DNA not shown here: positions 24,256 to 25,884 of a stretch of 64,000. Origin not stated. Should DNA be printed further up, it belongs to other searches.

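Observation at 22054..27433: Compact locus: ABC exporter, precursor, RRE-Trx, with a convergent ABC-F ATPase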

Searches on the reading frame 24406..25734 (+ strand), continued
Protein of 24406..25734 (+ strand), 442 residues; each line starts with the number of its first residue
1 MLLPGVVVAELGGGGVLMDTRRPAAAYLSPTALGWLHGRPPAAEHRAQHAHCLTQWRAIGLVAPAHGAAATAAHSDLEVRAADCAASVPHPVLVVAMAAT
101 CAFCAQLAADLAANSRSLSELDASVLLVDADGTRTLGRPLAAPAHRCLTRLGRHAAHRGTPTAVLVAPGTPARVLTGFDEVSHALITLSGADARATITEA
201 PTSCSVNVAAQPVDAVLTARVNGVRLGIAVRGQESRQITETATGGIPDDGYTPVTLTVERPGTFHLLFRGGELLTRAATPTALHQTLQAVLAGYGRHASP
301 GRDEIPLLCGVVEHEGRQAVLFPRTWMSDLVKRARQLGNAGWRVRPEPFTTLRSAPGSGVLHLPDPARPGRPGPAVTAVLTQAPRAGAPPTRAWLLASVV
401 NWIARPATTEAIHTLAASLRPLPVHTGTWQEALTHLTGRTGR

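Call 39: search_protein_families(library=ncbifam, proteins=[P0062, P0064, P0069, P0063, P0067, P0078, P0084, P0071, P0093, P0090], max_evalue=0.01)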
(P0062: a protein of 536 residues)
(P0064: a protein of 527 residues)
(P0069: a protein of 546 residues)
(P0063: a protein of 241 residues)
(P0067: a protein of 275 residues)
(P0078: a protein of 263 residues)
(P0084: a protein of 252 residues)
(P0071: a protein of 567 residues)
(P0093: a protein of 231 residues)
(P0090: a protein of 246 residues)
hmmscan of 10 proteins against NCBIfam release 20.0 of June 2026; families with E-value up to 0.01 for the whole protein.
P0062 (536 aa): 6 families
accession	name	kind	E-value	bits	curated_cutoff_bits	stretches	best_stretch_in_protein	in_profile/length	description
NF002854.0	PRK03147.1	subfamily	1.8e-08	34.5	170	1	108-226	36-156/176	thiol-disulfide oxidoreductase ResA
TIGR03859.1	PQQ_PqqD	equivalog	6.1e-07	29.2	46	1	29-90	19-79/81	pyrroloquinoline quinone biosynthesis peptide chaperone PqqD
NF041054.1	WAxxUGC_long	equivalog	2.1e-05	24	300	1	114-222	84-194/354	ResA-like WAxxUGC motif-containing protein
NF047696.1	ThlDiSintTplARhiz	equivalog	0.00021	21.1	230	1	112-220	75-191/219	thiol:disulfide interchange protein TlpA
NF033530.1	lasso_PqqD_Strm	exception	0.0004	20.6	70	1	38-90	25-77/78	lasso peptide biosynthesis PqqD family chaperone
TIGR04302.1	geo_PqqD_fam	equivalog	0.00061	20.2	100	1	20-91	32-100/102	GeoRSP system PqqD family peptide chaperone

P0064 (527 aa): 6 families
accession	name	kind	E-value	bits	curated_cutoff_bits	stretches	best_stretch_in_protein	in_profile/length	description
NF033530.1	lasso_PqqD_Strm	exception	1.8e-09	37.7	70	1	33-98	12-77/78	lasso peptide biosynthesis PqqD family chaperone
TIGR03859.1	PQQ_PqqD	equivalog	1.6e-05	24.7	46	1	42-97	24-78/81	pyrroloquinoline quinone biosynthesis peptide chaperone PqqD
TIGR04353.1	PqqD_rel_X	equivalog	8.6e-05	23.4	35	1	31-100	2-74/74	HPr-rel-A system PqqD family peptide chaperone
TIGR02661.1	MauD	equivalog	0.00019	21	188.6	1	119-190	61-127/189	methylamine dehydrogenase accessory protein MauD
TIGR04248.1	SCM_PqqD_rel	equivalog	0.0011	19.2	100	1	35-83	17-65/84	SynChlorMet cassette protein ScmD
NF002535.0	PRK02079.1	equivalog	0.0053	16.5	101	0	42-87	33-77/92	pyrroloquinoline quinone biosynthesis peptide chaperone PqqD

P0069 (546 aa): 4 families
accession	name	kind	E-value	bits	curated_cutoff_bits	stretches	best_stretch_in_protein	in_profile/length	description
NF002854.0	PRK03147.1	subfamily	4.3e-07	30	170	1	120-236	38-156/176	thiol-disulfide oxidoreductase ResA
NF041054.1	WAxxUGC_long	equivalog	8.9e-07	28.5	300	1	127-233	87-195/354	ResA-like WAxxUGC motif-containing protein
NF033530.1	lasso_PqqD_Strm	exception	0.0001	22.4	70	1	45-96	26-77/78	lasso peptide biosynthesis PqqD family chaperone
TIGR03859.1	PQQ_PqqD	equivalog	0.0026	17.6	46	1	44-95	28-78/81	pyrroloquinoline quinone biosynthesis peptide chaperone PqqD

P0063 (241 aa): 0 families

P0067 (275 aa): 0 families

P0078 (263 aa): 0 families

P0084 (252 aa): 0 families

P0071 (567 aa): 11 families
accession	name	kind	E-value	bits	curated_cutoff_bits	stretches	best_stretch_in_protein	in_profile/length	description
NF041054.1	WAxxUGC_long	equivalog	8.7e-08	31.8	300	1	126-233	84-194/354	ResA-like WAxxUGC motif-containing protein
NF002854.0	PRK03147.1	subfamily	9.1e-08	32.2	170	1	120-192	36-108/176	thiol-disulfide oxidoreductase ResA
TIGR04302.1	geo_PqqD_fam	equivalog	1.3e-05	25.6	100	1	36-98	38-99/102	GeoRSP system PqqD family peptide chaperone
NF033536.1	lasso_PqqD_Bac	exception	2.9e-05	24.1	80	1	28-99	15-86/88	lasso peptide biosynthesis PqqD family chaperone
NF047696.1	ThlDiSintTplARhiz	equivalog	7.2e-05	22.6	230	1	126-197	77-148/219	thiol:disulfide interchange protein TlpA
NF006960.0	PRK09437.1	equivalog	9.1e-05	22.4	140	1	119-189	3-74/156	thioredoxin-dependent thiol peroxidase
NF033530.1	lasso_PqqD_Strm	exception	0.00012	22.3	70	1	47-98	26-77/78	lasso peptide biosynthesis PqqD family chaperone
TIGR02661.1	MauD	equivalog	0.00061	19.3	188.6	1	122-233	48-159/189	methylamine dehydrogenase accessory protein MauD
NF053650.1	PerredPrxQDein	equivalog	0.00097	19.1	260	1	126-205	1-80/148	thioredoxin-dependent peroxiredoxin PrxQ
TIGR03859.1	PQQ_PqqD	equivalog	0.0012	18.6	46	1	46-96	28-77/81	pyrroloquinoline quinone biosynthesis peptide chaperone PqqD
TIGR00385.1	dsbE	subfamily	0.0065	16.1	123.15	0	40-94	61-115/173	DsbE family thiol:disulfide interchange protein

P0093 (231 aa): 0 families

P0090 (246 aa): 0 families

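Call 51: find_encoding_contigs(protein=P0050, flank=6000, max_places=2)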
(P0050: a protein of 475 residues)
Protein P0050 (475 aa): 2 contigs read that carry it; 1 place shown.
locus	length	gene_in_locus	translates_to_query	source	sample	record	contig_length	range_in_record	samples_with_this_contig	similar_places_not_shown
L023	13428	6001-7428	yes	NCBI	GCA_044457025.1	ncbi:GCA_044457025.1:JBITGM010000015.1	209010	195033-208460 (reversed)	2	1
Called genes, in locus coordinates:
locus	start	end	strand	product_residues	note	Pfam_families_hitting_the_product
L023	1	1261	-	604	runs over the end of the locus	PF20248:DUF6603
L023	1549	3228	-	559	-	-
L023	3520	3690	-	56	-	-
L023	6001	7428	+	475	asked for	-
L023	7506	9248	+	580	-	PF00005:ABC_tran, PF02463:SMC_N (faint)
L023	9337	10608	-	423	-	PF02310:B12-binding, PF04055:Radical_SAM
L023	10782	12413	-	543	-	PF00890:FAD_binding_2, PF01266:DAO (faint), PF07992:Pyr_redox_2 (faint), PF02910:Succ_DH_flav_C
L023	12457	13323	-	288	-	PF01156:IU_nuc_hydro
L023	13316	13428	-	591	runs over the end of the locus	PF00795:CN_hydrolase, PF02540:NAD_synthase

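Call 52: find_encoding_contigs(protein=P0049, flank=6000, max_places=2)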
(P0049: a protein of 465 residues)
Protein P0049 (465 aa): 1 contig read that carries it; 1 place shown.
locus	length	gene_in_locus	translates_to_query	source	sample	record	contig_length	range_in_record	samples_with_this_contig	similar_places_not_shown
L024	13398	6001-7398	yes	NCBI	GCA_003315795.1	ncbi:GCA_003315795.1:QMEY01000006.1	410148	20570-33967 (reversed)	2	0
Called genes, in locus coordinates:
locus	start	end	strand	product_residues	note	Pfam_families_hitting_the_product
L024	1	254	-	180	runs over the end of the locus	-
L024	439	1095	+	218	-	PF00072:Response_reg, PF00486:Trans_reg_C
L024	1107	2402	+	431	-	PF00672:HAMP, PF00512:HisKA (weak), PF02518:HATPase_c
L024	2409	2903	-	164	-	PF04978:MST, PF12867:DinB_2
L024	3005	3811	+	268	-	PF04672:Methyltransf_19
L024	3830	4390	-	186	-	-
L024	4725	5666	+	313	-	PF02541:Ppx-GppA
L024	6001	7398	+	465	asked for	-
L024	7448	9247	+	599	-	PF00005:ABC_tran, PF02463:SMC_N (faint), PF13304:AAA_21 (weak)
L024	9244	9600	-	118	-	PF00196:GerE, PF04545:Sigma70_r4 (weak), PF08281:Sigma70_r4_2 (weak)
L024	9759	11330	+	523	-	PF02687:FtsX, PF12704:MacB_PCD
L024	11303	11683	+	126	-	PF02687:FtsX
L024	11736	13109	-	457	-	PF03055:RPE65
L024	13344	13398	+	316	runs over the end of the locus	PF00392:GntR, PF00440:TetR_N (weak), PF02909:TetR_C_1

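Call 53: find_encoding_contigs(protein=P0045, flank=6000, max_places=2)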
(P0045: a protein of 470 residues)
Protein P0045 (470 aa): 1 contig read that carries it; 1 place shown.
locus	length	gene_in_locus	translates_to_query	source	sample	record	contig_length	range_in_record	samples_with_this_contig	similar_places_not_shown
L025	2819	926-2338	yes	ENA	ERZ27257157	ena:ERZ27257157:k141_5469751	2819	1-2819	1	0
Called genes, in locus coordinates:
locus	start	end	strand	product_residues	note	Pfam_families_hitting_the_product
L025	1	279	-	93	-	?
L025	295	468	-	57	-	-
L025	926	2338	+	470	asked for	-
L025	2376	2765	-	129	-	-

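Call 56: list_cluster_members(proteins=[P0038, P0039, P0040, P0041, P0042, P0043, P0044, P0046, P0047, P0049])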
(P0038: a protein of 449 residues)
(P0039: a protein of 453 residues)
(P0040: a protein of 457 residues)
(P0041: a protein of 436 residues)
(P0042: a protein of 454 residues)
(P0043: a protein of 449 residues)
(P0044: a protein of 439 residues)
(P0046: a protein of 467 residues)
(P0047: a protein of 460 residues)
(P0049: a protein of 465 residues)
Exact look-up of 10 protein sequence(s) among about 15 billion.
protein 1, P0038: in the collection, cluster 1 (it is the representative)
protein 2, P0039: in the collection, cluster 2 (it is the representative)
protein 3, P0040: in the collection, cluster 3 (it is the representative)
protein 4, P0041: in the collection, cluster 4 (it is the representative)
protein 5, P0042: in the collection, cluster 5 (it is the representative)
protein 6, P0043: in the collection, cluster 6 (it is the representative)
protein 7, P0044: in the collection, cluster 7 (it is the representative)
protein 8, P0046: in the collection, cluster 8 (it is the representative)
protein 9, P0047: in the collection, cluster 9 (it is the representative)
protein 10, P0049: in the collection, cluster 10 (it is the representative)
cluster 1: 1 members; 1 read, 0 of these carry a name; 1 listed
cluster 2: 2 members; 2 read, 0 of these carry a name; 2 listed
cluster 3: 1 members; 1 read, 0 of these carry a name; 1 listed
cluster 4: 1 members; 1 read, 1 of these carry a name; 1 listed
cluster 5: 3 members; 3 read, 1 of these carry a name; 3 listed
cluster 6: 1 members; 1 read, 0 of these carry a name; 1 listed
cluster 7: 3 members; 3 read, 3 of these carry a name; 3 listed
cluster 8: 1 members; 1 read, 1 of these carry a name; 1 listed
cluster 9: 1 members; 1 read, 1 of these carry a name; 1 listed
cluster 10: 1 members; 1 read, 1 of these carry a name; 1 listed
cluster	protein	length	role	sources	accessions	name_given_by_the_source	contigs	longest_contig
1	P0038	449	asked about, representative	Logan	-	-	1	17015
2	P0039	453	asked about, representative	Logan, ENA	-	-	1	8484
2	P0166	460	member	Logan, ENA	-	-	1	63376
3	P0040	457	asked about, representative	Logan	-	-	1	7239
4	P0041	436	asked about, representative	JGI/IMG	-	hypothetical protein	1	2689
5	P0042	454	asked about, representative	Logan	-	-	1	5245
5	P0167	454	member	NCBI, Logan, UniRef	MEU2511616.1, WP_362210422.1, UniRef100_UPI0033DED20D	hypothetical protein [Streptomyces syringium] | hypothetical protein n=1 Tax=Streptomyces syringium TaxID=76729 RepID=UPI0033DED20D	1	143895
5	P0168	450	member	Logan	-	-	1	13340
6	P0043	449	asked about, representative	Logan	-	-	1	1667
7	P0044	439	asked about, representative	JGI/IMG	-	hypothetical protein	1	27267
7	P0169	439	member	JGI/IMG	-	hypothetical protein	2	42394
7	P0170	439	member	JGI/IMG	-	hypothetical protein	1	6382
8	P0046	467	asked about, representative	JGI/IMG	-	hypothetical protein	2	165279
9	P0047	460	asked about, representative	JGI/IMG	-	hypothetical protein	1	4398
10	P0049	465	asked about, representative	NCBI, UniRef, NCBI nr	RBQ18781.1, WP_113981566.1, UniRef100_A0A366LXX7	hypothetical protein DP939_16300 [Spongiactinospora rosea] | Uncharacterized protein n=1 Tax=Spongiactinospora rosea TaxID=2248750 ... | hypothetical protein [Spongiactinospora rosea]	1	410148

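Call 57: find_encoding_contigs(protein=P0046, flank=6000, max_places=1)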
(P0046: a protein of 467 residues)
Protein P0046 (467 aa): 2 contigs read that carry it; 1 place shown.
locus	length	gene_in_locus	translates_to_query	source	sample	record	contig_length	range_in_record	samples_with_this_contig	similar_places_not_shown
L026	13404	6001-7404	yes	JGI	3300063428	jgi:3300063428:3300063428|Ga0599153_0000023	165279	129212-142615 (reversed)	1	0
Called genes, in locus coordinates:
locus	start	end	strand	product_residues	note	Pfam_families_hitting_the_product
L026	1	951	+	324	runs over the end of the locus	PF01795:Methyltransf_5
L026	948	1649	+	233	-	-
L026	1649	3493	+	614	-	PF03717:PBP_dimer, PF00905:Transpeptidase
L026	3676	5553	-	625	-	PF00005:ABC_tran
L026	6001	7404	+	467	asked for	-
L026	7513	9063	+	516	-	PF01225:Mur_ligase, PF08245:Mur_ligase_M, PF02875:Mur_ligase_C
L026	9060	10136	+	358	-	PF10555:MraY_sig1 (weak), PF00953:Glycos_transf_4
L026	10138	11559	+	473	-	PF21799:MurD-like_N (faint), PF08245:Mur_ligase_M, PF02875:Mur_ligase_C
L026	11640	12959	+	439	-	PF01098:FTSW_RODA_SPOVE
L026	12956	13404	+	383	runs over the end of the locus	PF03033:Glyco_transf_28, PF04101:Glyco_tran_28_C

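Call 58: find_encoding_contigs(protein=P0169, flank=6000, max_places=1)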
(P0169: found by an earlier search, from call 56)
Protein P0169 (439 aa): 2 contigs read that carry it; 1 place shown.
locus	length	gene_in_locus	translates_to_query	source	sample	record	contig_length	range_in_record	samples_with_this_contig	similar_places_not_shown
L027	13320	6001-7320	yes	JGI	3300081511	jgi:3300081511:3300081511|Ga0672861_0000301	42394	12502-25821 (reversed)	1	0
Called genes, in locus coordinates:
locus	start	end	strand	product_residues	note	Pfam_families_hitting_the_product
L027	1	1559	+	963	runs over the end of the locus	PF01381:HTH_3, PF13560:HTH_31, PF13181:TPR_8 (faint), PF13176:TPR_7 (faint), PF14938:SNAP (faint), PF07719:TPR_2 (faint), PF13424:TPR_12, PF13424:TPR_12, +2 more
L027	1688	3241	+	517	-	PF04138:GtrA_DPMS_TM, PF13506:Glyco_transf_21 (weak), PF13641:Glyco_tranf_2_3, PF00535:Glycos_transf_2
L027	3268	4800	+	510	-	PF02366:PMT, PF09594:GT87 (weak), PF13231:PMT_2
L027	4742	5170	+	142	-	-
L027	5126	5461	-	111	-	PF05973:Gp49 (weak)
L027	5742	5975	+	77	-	-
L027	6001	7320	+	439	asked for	-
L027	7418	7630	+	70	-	-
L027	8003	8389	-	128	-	-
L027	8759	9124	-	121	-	-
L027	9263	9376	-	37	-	-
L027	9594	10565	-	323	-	PF00652:Ricin_B_lectin, PF18524:HPIP_like (faint), PF14200:RicinB_lectin_2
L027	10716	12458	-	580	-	-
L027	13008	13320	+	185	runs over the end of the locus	PF00005:ABC_tran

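Call 59: find_encoding_contigs(protein=P0166, flank=6000, max_places=1)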
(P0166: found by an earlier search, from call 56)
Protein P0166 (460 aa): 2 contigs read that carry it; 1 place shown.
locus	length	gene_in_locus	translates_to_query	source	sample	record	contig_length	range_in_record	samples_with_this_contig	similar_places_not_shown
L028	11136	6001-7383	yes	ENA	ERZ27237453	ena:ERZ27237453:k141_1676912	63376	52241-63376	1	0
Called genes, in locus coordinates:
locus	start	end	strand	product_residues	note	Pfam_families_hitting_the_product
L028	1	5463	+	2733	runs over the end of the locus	PF20148:DUF6531, PF25021:TEN_NHL, PF01436:NHL (weak), PF05593:RHS_repeat, PF25023:TEN_YD-shell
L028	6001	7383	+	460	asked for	-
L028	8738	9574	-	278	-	PF00753:Lactamase_B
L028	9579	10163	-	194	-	PF01872:RibD_C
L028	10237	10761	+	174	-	PF01638:HxlR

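Call 69: search_solved_structures(query=A1, max_evalue=10)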
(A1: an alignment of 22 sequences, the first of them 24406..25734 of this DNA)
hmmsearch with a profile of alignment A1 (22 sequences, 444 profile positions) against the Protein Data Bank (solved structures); distinct sequences matched with E-value up to 10: 3.
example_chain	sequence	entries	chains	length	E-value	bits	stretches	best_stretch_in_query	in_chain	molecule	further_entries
8gdy_A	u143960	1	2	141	0.067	15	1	56-134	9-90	Protein disulfide-isomerase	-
8zpw_B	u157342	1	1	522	1.1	11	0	79-134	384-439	Protein disulfide-isomerase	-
2b5e_A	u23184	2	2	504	1.6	10.5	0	79-134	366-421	Protein disulfide-isomerase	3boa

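Call 72: fold_search(model_id=the predicted structure, library=pdb)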
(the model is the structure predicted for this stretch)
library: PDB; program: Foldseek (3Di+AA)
matches with E <= 10: 600; with E <= 0.001: 0
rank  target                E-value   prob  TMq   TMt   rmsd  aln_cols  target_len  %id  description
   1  8pko_B                3.5e-02  0.35  0.18  0.17  14.6       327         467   12  The ERAD misfolded glycoprotein checkpoint complex from Chaetomium thermophilum (EDEM:PDI heterodimer). (released 2024-07-10)
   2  8ras_P                6.1e-02  0.98  0.15  0.51   4.5        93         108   22  Plastid-encoded RNA polymerase transcription elongation complex (released 2024-03-06)
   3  4fyb_B                6.4e-02  0.84  0.14  0.34   9.8       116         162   18  Structural and functional characterizations of a thioredoxin-fold protein from Helicobacter pylori (released 2013-05-08)
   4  8w9z_M                8.5e-02  0.95  0.15  0.50   7.3       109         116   19  The cryo-EM structure of the Nicotiana tabacum PEP-PAP (released 2024-03-13)
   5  9epc_O                1.0e-01  0.96  0.16  0.50   4.0        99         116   21  Cryo-EM structure of the Plastid-encoded RNA polymerase from Sinapis alba (released 2025-06-18)
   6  8zpw_B                1.1e-01  0.51  0.16  0.15  15.2       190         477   13  Cryo-EM structure of the yeast Htm1/Pdi1 complex at a resolution of 3.0 angstrom (released 2024-11-13)
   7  8ras_O                1.1e-01  0.97  0.17  0.56   3.7       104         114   19  Plastid-encoded RNA polymerase transcription elongation complex (released 2024-03-06)
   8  6g62                  1.2e-01  0.91  0.16  0.49   6.3       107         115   18  Crystal structure of thioredoxin O2 from Arabidopsis thaliana in oxidized state (released 2018-10-24)
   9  2h0h_B                1.2e-01  0.14  0.14  0.22  14.5       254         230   10  Crystal Structure of DsbG K113E mutant (released 2007-04-24)
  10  4pob_A                1.6e-01  0.95  0.17  0.58   4.5       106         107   23  Crystal structure of a thioredoxin Rv1471 ortholog from Mycobacterium abscessus (released 2014-03-05)
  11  3nof_A                1.6e-01  0.92  0.16  0.56   6.1       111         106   24  Mycobacterium tuberculosis thioredoxin C C40S mutant (released 2010-11-10)
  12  5vo7_MODEL_1_A        1.6e-01  0.57  0.14  0.45  14.5       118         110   20  NMR Assignment and Structure of Thioredoxin (Rv1471 ortholog) from Mycobacterium smegmatis ATCC 700084 / mc(2) (released 2017-06-07)
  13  8iuf_E2               1.7e-01  0.10  0.19  0.18  21.1       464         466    9  Cryo-EM structure of Euglena gracilis super-complex I+III2+IV, composite (released 2024-02-28)
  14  1ayl                  1.8e-01  0.13  0.17  0.15  15.4       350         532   12  PHOSPHOENOLPYRUVATE CARBOXYKINASE (released 1997-01-11)
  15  1oen                  1.8e-01  0.11  0.16  0.14  18.1       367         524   10  PHOSPHOENOLPYRUVATE CARBOXYKINASE (released 1996-11-08)
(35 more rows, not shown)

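Call 75: search_protein_families(library=pfam, proteins=[P0102, P0080, P0055], max_evalue=10)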
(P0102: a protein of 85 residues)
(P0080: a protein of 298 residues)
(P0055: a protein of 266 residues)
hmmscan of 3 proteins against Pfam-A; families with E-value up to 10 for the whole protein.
P0102 (85 aa): 0 families

P0080 (298 aa): 10 families
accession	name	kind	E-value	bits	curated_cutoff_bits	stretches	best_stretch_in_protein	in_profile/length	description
PF00578.27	AhpC-TSA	-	4e-27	95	26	2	164-273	2-122/124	AhpC/TSA family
PF08534.16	Redoxin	-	4.8e-24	85.3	26.6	2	163-273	2-129/148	Redoxin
PF13098.12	Thioredoxin_2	-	7.5e-15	55.6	27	2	187-274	5-89/104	Thioredoxin-like domain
PF00085.26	Thioredoxin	-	2.6e-09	37.5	23.5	2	50-123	18-91/103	Thioredoxin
PF13905.12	Thioredoxin_8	-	3.4e-09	37.4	27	2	50-137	1-94/94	Thioredoxin-like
PF02630.20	SCO1-SenC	-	5.1e-05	23.7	22.8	2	169-225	3-60/134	SCO1/SenC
PF13899.12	Thioredoxin_7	-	0.026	15.1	27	1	42-69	9-36/83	Thioredoxin-like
PF20395.3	CTD3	-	0.041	14.4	28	1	188-235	98-144/162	C-terminal domain 3 of the ABC-three component (ABC-3C) systems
PF00462.30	Glutaredoxin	-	0.087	13.5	22.9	1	192-205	2-15/60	Glutaredoxin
PF13728.12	TraF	-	0.27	11.5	23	1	188-280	130-213/224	F plasmid transfer operon protein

P0055 (266 aa): 1 family
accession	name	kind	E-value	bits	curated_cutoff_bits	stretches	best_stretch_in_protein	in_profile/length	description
PF17754.6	TetR_C_14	-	2.5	8.5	22.7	1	179-201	58-80/112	MftR C-terminal domain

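Call 85: search_protein_families(library=padloc, proteins=[window:24406-25734:+], max_evalue=0.001)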
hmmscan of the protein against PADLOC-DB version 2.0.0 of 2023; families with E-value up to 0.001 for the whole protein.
window:24406-25734:+ (442 aa): 0 families
